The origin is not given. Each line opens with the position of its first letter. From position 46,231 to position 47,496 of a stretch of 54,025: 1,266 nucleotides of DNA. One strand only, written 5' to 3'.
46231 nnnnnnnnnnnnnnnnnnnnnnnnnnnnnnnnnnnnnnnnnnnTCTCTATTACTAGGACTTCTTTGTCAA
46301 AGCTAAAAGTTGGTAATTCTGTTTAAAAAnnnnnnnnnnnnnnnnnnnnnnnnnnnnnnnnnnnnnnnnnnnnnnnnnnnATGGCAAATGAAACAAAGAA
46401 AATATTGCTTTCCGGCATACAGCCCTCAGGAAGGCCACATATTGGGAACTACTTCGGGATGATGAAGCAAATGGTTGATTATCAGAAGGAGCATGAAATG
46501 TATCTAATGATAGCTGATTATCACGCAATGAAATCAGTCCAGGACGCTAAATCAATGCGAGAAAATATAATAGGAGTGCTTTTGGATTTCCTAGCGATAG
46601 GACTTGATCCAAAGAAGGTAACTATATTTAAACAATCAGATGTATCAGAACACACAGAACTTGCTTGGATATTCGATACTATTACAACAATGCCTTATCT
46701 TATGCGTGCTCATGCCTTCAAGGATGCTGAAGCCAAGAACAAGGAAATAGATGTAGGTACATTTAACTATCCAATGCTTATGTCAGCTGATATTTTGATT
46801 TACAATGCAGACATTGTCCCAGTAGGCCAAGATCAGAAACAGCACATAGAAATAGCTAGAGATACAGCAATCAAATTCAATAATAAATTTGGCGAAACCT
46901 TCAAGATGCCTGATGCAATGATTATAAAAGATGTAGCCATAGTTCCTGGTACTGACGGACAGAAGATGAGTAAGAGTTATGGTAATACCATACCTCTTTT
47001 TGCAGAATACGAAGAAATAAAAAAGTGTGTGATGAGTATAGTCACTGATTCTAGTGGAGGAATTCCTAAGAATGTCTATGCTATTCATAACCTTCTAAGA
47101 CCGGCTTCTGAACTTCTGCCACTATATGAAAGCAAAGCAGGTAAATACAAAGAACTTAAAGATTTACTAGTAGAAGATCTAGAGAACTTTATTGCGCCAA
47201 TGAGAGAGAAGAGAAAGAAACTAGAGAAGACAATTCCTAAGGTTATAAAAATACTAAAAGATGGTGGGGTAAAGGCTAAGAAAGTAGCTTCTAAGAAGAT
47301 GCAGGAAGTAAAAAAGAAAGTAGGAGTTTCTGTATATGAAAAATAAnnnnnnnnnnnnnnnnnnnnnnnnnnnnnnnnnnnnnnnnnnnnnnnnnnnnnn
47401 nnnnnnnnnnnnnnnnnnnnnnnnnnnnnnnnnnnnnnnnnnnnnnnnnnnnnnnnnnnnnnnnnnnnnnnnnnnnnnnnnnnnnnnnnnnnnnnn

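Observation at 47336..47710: TrpR-family gene coupled to trpS, followed by a trp-operator-like perfect palindrome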

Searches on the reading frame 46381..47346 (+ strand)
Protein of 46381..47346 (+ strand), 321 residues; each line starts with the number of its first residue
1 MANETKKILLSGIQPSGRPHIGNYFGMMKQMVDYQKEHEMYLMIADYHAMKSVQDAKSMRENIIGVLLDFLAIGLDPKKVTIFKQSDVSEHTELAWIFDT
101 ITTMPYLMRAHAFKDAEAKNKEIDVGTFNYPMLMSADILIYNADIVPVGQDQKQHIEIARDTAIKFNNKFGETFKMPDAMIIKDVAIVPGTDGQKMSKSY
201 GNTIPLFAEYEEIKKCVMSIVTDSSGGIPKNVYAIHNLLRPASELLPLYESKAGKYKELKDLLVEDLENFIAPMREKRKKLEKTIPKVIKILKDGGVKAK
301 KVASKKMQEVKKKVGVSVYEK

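Call 6: search_protein_families(library=pfam, proteins=[window:46381-47346:+], max_evalue=0.01)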
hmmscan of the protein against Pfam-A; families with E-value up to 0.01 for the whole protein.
window:46381-47346:+ (321 aa): 1 family
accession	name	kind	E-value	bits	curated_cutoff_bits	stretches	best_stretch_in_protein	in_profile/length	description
PF00579.31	tRNA-synt_1b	-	4.1e-62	210.6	21.1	1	6-269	5-272/292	tRNA synthetases class I (W and Y)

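Call 24: search_protein_families(library=ncbifam, proteins=[window:46381-47346:+], max_evalue=0.01)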
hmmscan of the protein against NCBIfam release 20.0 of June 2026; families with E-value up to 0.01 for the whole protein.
window:46381-47346:+ (321 aa): 11 families
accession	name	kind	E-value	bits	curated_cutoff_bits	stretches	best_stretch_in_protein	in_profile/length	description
NF009207.0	PRK12556.1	equivalog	9e-86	287.7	479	1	5-316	2-331/332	tryptophan--tRNA ligase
NF008923.0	PRK12284.1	equivalog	5.1e-82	276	597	1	9-317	5-332/431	tryptophan--tRNA ligase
TIGR00233.1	trpS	equivalog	1.3e-81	274.5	176.75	1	6-315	2-327/328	tryptophan--tRNA ligase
NF008922.0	PRK12283.1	equivalog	1.1e-63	215.5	572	2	6-173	3-174/400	tryptophan--tRNA ligase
NF008925.0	PRK12285.1-2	equivalog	2.5e-24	85.9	451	1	3-230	59-295/365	tryptophan--tRNA ligase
NF006330.0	PRK08560.1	equivalog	5.3e-17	61.9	220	1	7-218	33-246/342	tyrosine--tRNA ligase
TIGR00234.1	tyrS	equivalog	5.1e-15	55.5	113.8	1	4-273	33-305/406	tyrosine--tRNA ligase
NF008927.0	PRK12285.1-4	equivalog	2.5e-14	53.1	478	1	5-287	72-368/385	tryptophan--tRNA ligase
NF008926.0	PRK12285.1-3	equivalog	1.3e-13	50.7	320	1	3-167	62-229/429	tryptophan--tRNA ligase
NF008928.0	PRK12285.1-5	equivalog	4.3e-13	48.6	891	1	1-166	87-252/530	tryptophan--tRNA ligase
NF008924.0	PRK12285.1-1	equivalog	4.6e-07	29.4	644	1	9-220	76-280/381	tryptophan--tRNA ligase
